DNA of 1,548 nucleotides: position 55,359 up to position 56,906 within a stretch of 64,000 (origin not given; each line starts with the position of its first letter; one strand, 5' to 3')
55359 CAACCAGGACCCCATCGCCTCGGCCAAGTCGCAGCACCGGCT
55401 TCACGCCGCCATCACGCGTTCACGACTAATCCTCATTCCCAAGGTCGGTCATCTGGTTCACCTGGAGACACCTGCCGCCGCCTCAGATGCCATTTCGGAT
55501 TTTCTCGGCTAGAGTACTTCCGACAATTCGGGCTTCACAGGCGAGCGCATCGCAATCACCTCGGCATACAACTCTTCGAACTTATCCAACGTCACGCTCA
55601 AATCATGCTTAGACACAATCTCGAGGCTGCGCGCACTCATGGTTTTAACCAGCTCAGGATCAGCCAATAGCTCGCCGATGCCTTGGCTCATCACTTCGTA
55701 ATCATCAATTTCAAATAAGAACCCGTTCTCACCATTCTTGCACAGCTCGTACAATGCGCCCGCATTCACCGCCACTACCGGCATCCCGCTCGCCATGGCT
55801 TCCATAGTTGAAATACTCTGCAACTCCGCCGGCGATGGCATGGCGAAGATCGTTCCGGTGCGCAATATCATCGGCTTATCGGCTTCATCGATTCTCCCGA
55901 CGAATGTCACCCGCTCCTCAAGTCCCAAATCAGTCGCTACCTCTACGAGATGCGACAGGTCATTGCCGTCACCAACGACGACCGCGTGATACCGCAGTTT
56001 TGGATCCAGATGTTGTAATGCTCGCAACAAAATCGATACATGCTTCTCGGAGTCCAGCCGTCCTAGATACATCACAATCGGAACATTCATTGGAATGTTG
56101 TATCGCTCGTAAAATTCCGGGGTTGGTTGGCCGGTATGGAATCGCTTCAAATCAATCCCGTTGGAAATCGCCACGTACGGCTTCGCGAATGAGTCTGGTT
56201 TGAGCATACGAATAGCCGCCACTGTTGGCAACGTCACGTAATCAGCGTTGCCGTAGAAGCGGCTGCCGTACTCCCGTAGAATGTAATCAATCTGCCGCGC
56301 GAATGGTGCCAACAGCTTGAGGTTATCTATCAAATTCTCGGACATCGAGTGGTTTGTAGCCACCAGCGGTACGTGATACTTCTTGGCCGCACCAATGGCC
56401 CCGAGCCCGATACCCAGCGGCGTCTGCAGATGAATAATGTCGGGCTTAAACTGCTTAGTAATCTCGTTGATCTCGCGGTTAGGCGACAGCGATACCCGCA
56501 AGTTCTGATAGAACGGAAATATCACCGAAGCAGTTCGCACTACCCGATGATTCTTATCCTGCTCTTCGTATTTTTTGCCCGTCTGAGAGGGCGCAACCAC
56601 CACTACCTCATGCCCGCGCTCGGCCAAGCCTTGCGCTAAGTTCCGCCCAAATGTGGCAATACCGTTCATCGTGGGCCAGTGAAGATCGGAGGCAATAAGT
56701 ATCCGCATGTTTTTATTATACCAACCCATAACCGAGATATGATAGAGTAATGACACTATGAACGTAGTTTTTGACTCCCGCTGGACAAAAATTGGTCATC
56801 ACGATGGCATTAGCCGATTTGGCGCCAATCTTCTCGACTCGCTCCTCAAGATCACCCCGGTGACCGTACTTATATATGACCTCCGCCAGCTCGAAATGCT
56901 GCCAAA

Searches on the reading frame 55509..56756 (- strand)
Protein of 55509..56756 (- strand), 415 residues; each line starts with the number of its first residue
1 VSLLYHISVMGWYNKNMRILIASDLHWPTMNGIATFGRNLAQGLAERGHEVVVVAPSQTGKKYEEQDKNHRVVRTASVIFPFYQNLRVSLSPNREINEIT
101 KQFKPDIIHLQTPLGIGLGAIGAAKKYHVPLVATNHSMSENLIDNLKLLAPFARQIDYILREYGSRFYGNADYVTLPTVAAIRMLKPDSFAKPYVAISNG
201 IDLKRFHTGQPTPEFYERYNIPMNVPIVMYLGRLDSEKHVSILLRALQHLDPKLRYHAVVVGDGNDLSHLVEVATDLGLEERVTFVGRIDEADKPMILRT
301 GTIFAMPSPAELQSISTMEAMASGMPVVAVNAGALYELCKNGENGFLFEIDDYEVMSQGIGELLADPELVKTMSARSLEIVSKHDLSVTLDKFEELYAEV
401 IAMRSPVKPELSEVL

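Call 42: list_cluster_members(proteins=[P0001, window:55509-56756:-, P0247, P0230])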
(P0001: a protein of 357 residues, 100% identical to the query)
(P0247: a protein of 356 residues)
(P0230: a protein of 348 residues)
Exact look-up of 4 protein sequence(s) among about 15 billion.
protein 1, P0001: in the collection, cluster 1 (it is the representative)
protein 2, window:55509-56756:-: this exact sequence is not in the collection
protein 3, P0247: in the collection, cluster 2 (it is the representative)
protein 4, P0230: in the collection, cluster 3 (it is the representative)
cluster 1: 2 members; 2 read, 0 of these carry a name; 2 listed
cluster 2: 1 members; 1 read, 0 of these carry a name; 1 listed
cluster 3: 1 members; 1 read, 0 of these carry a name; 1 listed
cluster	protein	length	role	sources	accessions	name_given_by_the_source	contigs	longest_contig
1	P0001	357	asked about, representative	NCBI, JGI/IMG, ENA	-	-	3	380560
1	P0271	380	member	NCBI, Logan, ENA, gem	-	-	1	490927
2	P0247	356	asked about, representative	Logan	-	-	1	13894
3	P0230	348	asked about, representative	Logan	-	-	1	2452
